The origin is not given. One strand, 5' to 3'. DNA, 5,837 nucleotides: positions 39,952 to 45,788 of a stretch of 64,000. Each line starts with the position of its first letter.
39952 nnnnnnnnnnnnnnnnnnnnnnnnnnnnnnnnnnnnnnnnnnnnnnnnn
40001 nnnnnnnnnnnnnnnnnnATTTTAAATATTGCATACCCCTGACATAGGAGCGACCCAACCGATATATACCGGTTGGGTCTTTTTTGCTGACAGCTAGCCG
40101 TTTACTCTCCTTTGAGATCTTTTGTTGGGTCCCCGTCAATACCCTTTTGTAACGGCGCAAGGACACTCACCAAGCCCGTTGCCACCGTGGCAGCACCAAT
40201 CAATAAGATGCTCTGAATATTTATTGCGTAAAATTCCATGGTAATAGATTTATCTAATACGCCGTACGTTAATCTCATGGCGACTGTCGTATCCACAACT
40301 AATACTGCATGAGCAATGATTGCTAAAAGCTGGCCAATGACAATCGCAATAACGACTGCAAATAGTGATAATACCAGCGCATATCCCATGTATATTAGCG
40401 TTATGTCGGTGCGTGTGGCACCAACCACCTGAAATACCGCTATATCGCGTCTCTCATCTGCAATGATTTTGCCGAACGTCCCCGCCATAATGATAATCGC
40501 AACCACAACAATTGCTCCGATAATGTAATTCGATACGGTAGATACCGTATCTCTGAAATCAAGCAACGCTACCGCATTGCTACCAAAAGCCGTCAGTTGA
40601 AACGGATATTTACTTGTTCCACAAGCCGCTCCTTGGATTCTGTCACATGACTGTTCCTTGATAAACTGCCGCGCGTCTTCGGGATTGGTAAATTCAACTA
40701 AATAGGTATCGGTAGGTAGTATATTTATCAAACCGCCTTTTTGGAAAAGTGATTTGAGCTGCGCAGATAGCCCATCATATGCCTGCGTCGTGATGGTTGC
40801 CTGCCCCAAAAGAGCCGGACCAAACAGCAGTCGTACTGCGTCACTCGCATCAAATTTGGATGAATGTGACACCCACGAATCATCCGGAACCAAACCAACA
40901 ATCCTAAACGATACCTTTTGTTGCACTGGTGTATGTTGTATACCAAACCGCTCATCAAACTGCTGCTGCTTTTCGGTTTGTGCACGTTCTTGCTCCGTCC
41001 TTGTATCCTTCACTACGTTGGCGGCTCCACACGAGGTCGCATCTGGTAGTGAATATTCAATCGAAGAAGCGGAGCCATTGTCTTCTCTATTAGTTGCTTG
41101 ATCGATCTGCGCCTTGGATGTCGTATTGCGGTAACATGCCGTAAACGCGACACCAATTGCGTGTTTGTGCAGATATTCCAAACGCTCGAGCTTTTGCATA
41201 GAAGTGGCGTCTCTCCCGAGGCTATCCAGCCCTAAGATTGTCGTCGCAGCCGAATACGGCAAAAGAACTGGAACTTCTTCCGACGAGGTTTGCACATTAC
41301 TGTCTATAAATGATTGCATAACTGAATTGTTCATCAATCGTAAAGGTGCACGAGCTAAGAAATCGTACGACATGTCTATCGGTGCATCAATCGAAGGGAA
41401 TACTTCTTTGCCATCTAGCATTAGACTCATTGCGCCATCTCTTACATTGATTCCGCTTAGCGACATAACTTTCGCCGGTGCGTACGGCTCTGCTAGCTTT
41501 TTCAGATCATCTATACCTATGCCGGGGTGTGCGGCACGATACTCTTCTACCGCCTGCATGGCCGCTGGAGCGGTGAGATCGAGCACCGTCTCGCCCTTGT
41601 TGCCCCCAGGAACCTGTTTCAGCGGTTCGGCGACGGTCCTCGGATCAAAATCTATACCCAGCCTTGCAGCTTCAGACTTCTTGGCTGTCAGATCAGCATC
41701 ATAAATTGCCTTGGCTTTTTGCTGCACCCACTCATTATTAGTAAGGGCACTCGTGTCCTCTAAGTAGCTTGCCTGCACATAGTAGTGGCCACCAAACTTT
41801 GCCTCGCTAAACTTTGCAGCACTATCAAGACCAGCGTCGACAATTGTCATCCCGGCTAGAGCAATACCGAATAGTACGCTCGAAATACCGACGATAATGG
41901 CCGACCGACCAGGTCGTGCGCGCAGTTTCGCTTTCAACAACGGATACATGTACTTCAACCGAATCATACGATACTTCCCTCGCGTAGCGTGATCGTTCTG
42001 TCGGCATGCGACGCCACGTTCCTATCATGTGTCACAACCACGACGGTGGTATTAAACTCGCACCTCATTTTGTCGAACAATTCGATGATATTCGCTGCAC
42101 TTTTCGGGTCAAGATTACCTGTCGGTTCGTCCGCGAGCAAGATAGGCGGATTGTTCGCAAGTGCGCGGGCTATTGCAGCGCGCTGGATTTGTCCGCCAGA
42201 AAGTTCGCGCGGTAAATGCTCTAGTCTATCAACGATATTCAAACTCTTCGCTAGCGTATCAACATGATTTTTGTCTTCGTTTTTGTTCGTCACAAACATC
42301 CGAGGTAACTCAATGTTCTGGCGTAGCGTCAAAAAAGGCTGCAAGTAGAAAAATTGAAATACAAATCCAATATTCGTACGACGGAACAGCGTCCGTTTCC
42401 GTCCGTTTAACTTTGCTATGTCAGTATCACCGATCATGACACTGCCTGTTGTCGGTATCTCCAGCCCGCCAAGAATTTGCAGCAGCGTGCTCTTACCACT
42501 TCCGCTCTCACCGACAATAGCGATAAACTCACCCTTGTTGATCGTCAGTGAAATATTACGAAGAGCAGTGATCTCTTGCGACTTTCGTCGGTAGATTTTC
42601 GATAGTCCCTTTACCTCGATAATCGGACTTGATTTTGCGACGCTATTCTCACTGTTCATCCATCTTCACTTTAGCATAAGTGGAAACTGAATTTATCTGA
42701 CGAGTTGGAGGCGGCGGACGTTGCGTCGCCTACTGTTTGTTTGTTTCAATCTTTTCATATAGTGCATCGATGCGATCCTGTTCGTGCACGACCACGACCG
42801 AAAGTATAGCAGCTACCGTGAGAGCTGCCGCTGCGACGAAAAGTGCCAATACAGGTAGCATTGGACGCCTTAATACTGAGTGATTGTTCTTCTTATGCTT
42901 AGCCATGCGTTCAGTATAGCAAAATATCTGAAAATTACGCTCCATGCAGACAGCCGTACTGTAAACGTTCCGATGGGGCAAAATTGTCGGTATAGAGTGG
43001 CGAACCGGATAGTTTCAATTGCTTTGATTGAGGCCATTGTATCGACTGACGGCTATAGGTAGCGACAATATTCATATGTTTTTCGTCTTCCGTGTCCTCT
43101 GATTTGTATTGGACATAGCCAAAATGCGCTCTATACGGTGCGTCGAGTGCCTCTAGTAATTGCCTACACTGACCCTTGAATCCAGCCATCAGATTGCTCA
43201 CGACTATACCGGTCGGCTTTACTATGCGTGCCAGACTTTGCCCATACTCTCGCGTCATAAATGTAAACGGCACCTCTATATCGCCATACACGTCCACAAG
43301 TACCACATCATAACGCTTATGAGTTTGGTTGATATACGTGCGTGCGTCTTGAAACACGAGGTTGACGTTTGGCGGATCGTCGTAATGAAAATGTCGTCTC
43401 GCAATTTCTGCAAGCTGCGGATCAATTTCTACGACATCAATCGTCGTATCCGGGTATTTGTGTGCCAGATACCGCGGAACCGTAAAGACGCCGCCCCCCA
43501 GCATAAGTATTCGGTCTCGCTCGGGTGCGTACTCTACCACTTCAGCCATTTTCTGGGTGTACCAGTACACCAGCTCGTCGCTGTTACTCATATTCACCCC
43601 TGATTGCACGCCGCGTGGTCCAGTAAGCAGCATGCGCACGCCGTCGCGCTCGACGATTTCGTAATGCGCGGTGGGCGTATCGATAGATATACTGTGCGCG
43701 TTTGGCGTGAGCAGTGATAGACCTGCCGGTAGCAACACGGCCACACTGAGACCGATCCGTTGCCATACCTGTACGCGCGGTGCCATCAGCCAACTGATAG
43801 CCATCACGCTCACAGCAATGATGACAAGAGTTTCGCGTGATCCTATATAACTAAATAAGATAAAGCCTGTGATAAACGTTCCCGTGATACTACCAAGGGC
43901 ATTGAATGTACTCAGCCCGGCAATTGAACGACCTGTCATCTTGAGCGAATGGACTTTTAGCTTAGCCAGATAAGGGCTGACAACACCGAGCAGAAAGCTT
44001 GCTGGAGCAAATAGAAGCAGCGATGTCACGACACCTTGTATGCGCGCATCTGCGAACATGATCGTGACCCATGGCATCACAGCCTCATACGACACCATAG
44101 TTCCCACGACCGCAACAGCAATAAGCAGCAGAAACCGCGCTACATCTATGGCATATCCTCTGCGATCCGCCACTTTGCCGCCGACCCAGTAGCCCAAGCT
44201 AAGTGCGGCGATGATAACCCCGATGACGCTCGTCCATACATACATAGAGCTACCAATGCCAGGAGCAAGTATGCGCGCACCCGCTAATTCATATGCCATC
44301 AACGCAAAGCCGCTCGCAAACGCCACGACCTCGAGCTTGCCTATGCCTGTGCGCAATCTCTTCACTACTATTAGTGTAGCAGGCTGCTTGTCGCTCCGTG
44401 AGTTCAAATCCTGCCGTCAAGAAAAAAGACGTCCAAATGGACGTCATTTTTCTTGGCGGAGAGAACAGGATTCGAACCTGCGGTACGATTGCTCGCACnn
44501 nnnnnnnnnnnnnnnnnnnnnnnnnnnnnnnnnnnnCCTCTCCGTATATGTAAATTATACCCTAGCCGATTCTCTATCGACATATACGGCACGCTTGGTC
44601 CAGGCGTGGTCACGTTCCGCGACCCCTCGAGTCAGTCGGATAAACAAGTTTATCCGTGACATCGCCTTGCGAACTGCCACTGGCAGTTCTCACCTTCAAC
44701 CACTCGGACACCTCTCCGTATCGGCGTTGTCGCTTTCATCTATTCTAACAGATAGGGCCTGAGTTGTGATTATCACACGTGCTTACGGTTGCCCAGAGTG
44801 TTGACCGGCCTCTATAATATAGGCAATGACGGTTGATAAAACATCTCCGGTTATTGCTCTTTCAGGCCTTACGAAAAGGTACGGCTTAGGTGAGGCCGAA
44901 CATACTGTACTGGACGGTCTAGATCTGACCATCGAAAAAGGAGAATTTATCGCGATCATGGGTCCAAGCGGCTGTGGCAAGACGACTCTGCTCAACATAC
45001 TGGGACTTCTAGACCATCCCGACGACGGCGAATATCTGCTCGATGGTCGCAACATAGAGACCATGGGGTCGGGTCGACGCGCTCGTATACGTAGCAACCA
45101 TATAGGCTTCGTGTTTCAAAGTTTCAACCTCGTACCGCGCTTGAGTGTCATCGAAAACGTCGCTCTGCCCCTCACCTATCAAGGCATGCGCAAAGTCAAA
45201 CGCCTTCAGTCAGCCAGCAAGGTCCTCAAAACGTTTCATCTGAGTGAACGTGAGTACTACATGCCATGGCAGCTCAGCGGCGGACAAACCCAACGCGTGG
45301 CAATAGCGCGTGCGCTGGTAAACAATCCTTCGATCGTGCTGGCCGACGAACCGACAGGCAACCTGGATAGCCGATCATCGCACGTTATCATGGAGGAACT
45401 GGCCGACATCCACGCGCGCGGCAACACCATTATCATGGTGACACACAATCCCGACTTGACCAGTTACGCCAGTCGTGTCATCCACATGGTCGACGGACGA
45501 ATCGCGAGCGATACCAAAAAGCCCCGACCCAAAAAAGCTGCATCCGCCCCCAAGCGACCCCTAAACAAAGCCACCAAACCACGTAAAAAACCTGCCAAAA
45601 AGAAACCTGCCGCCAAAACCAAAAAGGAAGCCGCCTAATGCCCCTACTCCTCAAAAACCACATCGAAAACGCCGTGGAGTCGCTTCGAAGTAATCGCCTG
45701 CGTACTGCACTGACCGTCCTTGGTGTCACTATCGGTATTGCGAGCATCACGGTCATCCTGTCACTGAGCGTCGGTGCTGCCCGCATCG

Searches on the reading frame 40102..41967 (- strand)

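Call 84: search_protein_families(library=pfam, proteins=[window:40102-41967:-], max_evalue=0.001)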
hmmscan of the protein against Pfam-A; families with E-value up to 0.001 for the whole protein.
window:40102-41967:- (621 aa): 1 family
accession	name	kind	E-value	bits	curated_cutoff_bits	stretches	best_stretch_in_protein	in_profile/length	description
PF02687.27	FtsX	-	1.2e-10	41.9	25.5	1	482-603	3-113/120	FtsX-like permease C-terminal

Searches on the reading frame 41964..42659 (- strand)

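Call 84: search_protein_families(library=pfam, proteins=[window:41964-42659:-], max_evalue=0.001)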
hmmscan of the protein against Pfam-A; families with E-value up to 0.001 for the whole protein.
window:41964-42659:- (231 aa): 7 families
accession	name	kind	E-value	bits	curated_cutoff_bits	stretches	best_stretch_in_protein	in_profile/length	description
PF00005.33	ABC_tran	-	4.1e-36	125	25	1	33-180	1-136/137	ABC transporter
PF13304.12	AAA_21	-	6e-11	43.4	27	1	149-212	234-299/304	AAA domain, putative AbiEii toxin, Type IV TA system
PF02463.25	SMC_N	-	2.1e-07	31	40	0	125-225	115-211/220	RecF/RecN/SMC N terminal domain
PF13191.12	AAA_16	-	0.00044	21.2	32.6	0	27-61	6-42/167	AAA ATPase domain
PF13555.12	AAA_29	-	0.00046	20.3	27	1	39-60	18-39/61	P-loop containing region of AAA domain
PF13401.12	AAA_22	-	0.00057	20.7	27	0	43-66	5-28/130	AAA domain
PF13481.12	AAA_25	-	0.00057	20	27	0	30-61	19-51/195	AAA domain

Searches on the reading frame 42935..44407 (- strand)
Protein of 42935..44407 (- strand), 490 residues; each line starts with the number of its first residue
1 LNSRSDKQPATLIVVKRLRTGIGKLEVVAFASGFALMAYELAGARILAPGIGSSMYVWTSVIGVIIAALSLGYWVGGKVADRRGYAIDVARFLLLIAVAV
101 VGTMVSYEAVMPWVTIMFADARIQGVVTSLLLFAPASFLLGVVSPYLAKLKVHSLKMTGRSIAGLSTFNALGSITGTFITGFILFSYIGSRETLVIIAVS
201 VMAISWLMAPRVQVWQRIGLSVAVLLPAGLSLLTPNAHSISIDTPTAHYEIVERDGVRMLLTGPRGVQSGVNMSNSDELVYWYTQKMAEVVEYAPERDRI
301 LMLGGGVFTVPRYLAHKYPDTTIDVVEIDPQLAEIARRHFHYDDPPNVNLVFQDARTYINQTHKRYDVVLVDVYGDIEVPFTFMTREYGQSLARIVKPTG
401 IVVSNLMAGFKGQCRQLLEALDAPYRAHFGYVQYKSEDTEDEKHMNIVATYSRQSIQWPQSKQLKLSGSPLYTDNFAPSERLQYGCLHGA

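Call 84: search_protein_families(library=pfam, proteins=[window:42935-44407:-], max_evalue=0.001)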
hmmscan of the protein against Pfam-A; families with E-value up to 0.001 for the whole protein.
window:42935-44407:- (490 aa): 2 families
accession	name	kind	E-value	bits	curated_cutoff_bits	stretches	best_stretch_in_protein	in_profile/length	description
PF01564.23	Spermine_synth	-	1.7e-10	41.2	22.9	1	285-404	6-130/186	Spermine/spermidine synthase domain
PF13649.12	Methyltransf_25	-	0.0001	23.4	27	1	300-400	1-97/97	Methyltransferase domain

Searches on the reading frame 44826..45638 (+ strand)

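Call 84: search_protein_families(library=pfam, proteins=[window:44826-45638:+], max_evalue=0.001)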
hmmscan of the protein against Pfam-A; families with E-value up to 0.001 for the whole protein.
window:44826-45638:+ (270 aa): 3 families
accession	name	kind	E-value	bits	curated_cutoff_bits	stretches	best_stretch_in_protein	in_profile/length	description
PF00005.33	ABC_tran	-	2.3e-34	119.4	25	1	29-177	1-136/137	ABC transporter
PF13304.12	AAA_21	-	7.1e-08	33.3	27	0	147-211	235-302/304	AAA domain, putative AbiEii toxin, Type IV TA system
PF02463.25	SMC_N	-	0.00051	20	40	0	130-222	123-212/220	RecF/RecN/SMC N terminal domain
